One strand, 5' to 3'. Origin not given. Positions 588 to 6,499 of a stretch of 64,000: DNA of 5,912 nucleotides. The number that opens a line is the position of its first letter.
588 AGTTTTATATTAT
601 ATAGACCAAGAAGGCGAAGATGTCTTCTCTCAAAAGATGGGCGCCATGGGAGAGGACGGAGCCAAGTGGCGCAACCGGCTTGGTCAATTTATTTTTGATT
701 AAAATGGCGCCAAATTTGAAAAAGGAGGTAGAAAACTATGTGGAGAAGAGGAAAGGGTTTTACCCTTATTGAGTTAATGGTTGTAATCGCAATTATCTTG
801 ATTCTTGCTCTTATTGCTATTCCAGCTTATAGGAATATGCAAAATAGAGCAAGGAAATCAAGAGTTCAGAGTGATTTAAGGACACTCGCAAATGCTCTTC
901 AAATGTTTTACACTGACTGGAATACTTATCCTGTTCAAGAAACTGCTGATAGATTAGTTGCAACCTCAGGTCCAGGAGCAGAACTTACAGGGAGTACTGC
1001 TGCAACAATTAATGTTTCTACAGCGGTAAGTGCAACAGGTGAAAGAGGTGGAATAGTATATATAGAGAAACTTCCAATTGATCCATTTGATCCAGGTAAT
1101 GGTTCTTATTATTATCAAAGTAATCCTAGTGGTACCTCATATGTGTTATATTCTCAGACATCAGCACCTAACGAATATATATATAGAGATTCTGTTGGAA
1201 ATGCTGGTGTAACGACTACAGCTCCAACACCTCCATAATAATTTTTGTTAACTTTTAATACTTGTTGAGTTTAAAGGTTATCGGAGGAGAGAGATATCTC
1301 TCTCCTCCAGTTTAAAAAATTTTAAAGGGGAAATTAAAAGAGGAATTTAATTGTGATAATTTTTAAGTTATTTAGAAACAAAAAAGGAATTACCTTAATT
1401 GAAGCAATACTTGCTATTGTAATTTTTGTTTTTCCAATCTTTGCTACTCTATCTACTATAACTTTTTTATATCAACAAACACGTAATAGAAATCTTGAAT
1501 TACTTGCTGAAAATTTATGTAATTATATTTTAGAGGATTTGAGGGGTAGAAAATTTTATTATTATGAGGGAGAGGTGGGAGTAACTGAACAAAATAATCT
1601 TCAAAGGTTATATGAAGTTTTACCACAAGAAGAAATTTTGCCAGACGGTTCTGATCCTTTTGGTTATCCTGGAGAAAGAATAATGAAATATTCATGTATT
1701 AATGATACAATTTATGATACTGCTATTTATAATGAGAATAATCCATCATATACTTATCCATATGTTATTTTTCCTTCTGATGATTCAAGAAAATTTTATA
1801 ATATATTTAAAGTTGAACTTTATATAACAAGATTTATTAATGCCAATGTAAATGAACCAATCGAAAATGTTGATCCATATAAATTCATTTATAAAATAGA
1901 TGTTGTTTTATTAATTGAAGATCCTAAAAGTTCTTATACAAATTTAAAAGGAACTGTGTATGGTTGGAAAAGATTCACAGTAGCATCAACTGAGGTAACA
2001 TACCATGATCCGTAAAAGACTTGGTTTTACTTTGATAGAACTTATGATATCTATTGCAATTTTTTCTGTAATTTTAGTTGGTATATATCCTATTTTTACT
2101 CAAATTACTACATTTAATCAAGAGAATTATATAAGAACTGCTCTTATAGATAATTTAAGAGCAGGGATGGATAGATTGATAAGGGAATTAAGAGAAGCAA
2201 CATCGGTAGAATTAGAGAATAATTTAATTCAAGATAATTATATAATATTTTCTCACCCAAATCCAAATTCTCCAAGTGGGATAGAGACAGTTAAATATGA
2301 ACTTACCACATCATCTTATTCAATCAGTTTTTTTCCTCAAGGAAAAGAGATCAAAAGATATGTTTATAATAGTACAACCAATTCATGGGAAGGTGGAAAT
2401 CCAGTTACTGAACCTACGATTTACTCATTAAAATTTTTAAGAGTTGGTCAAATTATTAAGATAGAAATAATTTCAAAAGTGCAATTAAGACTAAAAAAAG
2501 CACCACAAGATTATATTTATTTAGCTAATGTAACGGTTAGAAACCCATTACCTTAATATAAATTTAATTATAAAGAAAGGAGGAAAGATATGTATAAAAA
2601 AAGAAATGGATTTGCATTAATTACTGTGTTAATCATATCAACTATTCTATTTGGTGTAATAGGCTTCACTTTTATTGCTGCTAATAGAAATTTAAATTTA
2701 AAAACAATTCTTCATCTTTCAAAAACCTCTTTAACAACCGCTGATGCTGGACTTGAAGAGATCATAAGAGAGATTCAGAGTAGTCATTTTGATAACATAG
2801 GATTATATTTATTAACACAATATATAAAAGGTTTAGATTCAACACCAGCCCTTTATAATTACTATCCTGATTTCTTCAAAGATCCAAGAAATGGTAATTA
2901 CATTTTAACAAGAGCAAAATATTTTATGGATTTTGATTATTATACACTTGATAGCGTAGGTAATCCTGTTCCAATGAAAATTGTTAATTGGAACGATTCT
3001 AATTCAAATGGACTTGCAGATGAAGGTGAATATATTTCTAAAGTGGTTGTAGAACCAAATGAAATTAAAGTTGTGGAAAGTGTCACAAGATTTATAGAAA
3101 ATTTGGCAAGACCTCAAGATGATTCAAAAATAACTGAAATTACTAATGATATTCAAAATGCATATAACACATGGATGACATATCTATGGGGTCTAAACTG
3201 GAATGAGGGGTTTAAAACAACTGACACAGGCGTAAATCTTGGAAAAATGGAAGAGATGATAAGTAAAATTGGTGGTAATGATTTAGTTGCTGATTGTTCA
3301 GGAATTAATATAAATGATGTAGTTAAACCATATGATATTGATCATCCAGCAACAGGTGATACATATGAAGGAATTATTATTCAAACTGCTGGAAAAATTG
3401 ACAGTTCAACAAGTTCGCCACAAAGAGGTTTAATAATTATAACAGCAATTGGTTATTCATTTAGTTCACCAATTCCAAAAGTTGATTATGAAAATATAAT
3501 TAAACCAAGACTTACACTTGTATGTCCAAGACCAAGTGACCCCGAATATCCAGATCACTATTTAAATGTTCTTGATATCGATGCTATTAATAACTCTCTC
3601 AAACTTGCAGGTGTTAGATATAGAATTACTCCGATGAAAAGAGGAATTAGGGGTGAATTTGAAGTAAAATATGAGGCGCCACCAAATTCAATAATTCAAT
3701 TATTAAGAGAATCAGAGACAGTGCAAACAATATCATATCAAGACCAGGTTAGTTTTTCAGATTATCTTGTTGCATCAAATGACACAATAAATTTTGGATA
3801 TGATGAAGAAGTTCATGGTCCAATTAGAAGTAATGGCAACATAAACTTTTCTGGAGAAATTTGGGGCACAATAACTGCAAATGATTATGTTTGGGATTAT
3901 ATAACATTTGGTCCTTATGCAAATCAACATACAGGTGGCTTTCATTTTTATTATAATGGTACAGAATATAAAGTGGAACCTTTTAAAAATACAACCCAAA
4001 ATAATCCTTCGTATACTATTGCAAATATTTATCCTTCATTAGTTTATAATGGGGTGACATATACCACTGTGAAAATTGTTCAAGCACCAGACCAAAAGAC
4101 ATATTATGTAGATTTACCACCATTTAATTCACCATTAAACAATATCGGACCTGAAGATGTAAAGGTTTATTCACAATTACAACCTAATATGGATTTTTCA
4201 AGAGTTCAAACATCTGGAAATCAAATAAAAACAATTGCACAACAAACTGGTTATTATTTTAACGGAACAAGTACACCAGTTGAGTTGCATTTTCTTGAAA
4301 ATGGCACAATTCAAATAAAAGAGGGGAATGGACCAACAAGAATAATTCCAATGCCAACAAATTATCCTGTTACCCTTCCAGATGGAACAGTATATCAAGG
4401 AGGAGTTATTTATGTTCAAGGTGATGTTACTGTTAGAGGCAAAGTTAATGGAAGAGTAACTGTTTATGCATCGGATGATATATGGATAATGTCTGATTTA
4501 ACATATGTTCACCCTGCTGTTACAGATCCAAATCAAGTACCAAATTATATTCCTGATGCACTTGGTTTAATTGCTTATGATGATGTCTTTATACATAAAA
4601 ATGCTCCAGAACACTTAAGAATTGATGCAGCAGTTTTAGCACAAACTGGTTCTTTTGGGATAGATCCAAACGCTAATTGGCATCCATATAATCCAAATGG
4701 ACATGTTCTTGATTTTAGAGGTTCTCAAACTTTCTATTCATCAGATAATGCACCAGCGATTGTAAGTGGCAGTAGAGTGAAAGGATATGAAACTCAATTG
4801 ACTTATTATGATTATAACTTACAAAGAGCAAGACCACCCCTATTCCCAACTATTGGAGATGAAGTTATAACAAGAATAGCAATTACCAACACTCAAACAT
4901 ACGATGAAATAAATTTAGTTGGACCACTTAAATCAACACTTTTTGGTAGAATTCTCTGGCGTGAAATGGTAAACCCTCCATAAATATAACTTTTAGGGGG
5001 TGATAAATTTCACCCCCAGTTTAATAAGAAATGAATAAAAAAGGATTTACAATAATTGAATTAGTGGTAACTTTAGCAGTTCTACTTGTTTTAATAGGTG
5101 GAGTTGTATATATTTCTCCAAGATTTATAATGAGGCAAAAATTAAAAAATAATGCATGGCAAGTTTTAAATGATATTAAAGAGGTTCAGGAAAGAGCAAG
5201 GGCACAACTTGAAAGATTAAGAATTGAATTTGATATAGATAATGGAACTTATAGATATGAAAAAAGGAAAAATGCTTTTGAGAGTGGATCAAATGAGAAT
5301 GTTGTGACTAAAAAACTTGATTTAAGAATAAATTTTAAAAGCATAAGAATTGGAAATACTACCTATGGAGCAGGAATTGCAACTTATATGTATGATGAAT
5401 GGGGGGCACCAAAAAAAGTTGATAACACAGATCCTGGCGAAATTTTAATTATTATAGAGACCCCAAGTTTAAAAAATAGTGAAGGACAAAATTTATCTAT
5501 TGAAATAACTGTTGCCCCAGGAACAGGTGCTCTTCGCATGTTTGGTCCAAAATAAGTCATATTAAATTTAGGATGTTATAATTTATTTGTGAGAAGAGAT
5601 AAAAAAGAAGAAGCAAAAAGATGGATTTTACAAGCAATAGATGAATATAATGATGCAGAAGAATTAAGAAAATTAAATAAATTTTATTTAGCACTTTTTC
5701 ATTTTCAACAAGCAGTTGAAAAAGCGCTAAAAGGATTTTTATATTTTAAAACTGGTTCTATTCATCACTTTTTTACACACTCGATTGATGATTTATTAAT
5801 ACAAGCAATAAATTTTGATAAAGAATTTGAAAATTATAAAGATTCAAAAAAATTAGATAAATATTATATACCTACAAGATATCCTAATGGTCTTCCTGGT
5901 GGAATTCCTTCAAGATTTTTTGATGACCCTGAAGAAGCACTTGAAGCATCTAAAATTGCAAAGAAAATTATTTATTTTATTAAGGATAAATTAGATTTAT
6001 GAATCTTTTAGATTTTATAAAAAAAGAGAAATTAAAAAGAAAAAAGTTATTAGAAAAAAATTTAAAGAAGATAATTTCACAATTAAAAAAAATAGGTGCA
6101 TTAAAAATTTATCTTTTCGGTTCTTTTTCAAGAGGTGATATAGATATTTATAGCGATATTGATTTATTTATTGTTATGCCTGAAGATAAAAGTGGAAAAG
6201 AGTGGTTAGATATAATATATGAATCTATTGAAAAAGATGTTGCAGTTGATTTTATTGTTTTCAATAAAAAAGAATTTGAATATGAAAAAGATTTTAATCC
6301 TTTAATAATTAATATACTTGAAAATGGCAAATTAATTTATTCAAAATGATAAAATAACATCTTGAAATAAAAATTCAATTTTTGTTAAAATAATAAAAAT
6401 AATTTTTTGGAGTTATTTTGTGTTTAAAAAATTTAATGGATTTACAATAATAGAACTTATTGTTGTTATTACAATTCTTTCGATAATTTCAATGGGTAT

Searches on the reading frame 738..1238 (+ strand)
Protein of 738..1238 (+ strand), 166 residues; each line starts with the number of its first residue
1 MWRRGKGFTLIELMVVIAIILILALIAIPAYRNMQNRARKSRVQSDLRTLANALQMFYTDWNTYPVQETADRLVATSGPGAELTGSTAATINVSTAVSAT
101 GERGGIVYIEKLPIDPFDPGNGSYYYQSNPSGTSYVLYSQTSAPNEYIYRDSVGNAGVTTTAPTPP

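Call 28: search_protein_families(library=padloc, alignment_id=A1, max_evalue=0.001)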
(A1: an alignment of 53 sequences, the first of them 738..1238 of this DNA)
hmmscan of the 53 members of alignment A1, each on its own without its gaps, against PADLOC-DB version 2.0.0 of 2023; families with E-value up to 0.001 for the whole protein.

A. member 1, window:738-1238:+ (166 aa): 0 families

B. families by the number of members that match (of 53 scanned): 19 families
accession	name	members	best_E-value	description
PDLC04140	mad8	3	1e-13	mads_8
PDLC04135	mad3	2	1.3e-30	mads_3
PDLC04134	mad2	2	1.5e-18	mads_2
PDLC02980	AriA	2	5.5e-09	-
PDLC04368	PDC-M05A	2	2e-07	-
PDLC04164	AriA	2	1.4e-05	-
PDLC04903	PDC-S09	1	3.8e-11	-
PDLC01720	Csa3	1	3.4e-10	Csa3_1_CAS-I-II-III-IV-V-VI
PDLC04904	PDC-S09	1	1.2e-09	-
PDLC04906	PDC-S09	1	3.9e-08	-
PDLC01438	Csa3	1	4.3e-08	"CAS-I,CAS-II,CAS-III,CAS-IV,CAS-V,CAS-VI; associated_signaling"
PDLC04902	PDC-S09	1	6.2e-08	-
PDLC02914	ATPase-Toprim_I-B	1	1.2e-05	-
PDLC04369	PDC-M05A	1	2.6e-05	-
PDLC04907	PDC-S09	1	3.3e-05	-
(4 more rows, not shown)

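Call 32: search_protein_families(library=pfam, proteins=[window:738-1238:+], max_evalue=0.0001)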
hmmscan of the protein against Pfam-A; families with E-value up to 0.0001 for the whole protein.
window:738-1238:+ (166 aa): 2 families
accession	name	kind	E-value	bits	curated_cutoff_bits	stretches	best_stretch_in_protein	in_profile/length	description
PF07963.17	N_methyl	-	1.7e-09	37.3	21.2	1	3-28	2-27/27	Prokaryotic N-terminal methylation motif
PF08334.16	T2SSG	-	1e-05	26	21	0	33-75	4-47/108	Type II secretion system (T2SS), protein G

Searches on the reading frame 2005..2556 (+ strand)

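Call 32: search_protein_families(library=pfam, proteins=[window:2005-2556:+], max_evalue=0.0001)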
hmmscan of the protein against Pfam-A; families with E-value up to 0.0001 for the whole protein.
window:2005-2556:+ (183 aa): 1 family
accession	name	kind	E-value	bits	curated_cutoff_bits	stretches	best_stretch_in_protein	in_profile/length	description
PF07963.17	N_methyl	-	4e-09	36.1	21.2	1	3-28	2-27/27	Prokaryotic N-terminal methylation motif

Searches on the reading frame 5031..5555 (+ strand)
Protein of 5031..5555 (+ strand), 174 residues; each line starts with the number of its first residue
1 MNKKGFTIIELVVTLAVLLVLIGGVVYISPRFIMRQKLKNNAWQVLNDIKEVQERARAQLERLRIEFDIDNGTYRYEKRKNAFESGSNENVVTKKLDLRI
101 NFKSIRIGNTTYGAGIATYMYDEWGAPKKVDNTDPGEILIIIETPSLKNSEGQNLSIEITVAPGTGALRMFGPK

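Call 32: search_protein_families(library=pfam, proteins=[window:5031-5555:+], max_evalue=0.0001)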
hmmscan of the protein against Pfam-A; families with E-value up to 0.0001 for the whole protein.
window:5031-5555:+ (174 aa): 1 family
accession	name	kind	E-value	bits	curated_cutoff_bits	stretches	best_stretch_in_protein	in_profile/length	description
PF07963.17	N_methyl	-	2.6e-06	27.2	21.2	1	2-25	3-26/27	Prokaryotic N-terminal methylation motif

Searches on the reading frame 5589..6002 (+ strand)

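Call 32: search_protein_families(library=pfam, proteins=[window:5589-6002:+], max_evalue=0.0001)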
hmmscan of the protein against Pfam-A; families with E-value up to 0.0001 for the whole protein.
window:5589-6002:+ (137 aa): 1 family
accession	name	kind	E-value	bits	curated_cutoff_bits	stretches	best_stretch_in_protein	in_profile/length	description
PF05168.19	HEPN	-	4.8e-23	82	22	1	9-133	1-116/117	HEPN domain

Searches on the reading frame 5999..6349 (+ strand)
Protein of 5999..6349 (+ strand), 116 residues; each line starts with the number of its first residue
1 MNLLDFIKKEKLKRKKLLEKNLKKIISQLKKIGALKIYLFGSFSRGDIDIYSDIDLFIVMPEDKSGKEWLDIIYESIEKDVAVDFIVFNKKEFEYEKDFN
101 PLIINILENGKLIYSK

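Call 32: search_protein_families(library=pfam, proteins=[window:5999-6349:+], max_evalue=0.0001)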
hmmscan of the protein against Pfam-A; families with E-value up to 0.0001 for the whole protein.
window:5999-6349:+ (116 aa): 4 families
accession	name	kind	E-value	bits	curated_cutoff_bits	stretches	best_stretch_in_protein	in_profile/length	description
PF01909.29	NTP_transf_2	-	2.6e-14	53.8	21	1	20-111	2-91/93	Nucleotidyltransferase domain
PF18765.7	Polbeta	-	5.2e-11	43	26.9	1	21-116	2-90/93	Polymerase beta, Nucleotidyltransferase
PF22600.2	MTPAP-like_central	-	3.4e-06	27.6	27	1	8-65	15-70/139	Poly(A) RNA polymerase, mitochondrial-like, central palm domain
PF22014.2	DUF6932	-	1.1e-05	26.3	27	1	8-92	27-115/142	Family of unknown function (DUF6932)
